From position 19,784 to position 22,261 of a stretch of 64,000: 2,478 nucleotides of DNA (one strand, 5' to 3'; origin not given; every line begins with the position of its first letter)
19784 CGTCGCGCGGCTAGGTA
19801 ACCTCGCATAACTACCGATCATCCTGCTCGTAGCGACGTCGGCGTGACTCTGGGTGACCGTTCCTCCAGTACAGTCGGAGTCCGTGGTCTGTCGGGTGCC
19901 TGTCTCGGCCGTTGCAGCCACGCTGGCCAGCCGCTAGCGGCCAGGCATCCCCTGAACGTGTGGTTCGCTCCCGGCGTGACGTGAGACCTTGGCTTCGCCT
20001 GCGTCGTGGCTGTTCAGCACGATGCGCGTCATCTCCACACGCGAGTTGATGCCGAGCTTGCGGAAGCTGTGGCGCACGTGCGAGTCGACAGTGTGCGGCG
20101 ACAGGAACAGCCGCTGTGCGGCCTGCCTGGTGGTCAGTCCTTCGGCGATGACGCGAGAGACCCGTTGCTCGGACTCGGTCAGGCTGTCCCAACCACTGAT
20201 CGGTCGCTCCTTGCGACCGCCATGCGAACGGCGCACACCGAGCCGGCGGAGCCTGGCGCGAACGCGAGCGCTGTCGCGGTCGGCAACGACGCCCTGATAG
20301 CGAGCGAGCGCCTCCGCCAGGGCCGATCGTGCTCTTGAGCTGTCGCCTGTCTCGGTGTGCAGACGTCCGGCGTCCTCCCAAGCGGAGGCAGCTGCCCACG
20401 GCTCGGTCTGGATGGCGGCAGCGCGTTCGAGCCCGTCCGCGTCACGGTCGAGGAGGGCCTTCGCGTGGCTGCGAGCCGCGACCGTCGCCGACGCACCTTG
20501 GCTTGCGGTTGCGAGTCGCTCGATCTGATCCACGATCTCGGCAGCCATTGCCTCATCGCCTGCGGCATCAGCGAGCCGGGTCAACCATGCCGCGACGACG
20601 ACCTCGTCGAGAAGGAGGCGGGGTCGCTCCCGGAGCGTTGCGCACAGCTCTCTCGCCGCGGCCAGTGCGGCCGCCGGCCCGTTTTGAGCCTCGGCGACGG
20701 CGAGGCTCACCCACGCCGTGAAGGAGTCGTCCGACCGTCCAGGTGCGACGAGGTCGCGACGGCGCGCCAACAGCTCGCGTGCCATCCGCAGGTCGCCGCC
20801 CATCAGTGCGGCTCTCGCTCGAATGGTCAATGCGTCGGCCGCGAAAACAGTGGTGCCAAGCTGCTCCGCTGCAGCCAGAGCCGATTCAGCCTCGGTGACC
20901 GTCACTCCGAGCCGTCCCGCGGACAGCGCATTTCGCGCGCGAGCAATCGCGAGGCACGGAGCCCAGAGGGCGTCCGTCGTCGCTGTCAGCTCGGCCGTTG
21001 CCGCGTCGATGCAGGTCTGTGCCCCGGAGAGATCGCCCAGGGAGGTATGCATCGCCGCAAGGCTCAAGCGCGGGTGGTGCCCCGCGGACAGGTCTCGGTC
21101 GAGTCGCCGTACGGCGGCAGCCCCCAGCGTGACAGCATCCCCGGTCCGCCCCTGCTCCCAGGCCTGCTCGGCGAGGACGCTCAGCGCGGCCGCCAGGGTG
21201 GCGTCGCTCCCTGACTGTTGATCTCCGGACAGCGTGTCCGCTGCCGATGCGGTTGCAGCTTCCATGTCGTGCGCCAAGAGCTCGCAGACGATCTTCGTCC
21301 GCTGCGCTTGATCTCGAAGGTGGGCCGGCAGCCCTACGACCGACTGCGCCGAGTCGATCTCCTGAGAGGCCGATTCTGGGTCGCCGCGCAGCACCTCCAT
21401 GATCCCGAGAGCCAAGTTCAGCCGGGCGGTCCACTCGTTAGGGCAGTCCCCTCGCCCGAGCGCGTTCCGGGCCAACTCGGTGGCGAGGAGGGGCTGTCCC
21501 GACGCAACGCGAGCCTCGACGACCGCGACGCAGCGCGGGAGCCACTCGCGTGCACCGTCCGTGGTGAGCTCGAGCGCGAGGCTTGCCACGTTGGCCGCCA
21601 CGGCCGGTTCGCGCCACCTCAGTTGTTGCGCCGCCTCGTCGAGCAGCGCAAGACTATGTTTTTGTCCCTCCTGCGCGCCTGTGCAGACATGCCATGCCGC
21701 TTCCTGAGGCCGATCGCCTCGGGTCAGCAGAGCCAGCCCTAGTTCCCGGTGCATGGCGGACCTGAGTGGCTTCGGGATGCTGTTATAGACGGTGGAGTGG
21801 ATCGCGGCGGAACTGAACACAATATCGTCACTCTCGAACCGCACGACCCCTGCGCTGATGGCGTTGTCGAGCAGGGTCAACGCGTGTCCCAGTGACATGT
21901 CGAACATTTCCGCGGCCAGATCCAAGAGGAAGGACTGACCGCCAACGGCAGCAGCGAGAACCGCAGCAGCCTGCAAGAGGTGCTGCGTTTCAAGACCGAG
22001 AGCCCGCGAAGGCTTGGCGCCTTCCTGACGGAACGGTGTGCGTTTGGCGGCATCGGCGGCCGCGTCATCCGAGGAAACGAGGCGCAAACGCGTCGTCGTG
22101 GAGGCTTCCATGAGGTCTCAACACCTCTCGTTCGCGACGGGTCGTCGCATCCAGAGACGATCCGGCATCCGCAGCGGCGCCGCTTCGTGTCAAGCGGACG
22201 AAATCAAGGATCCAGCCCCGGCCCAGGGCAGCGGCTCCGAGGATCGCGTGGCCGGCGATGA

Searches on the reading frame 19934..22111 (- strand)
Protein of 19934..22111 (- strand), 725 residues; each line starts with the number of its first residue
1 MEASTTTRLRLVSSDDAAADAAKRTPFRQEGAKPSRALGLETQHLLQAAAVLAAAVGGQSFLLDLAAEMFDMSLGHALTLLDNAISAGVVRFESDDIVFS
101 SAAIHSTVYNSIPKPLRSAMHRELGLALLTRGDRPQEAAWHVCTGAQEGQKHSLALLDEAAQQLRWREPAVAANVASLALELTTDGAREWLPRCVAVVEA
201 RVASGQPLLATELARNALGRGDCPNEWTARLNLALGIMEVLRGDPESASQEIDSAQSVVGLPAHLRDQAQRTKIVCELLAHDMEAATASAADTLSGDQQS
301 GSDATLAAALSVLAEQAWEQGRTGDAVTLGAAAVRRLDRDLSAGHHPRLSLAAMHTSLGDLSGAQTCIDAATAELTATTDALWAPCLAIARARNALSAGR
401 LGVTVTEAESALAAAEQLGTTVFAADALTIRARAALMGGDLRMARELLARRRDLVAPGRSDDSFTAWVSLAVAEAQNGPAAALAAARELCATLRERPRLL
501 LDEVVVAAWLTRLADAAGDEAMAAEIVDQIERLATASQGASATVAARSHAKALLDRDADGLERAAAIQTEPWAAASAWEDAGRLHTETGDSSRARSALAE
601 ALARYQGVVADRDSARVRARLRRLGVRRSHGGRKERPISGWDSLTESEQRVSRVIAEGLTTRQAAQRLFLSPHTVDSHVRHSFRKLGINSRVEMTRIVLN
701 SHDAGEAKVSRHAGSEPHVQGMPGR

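Call 89: search_protein_families(library=pfam, proteins=[window:19934-22111:-], max_evalue=0.00001)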
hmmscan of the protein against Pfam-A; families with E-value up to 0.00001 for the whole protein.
window:19934-22111:- (725 aa): 1 family
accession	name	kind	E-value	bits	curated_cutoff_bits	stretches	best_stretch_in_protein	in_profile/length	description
PF00196.25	GerE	-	4.4e-13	49.1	23.5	1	642-697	1-56/57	Bacterial regulatory proteins, luxR family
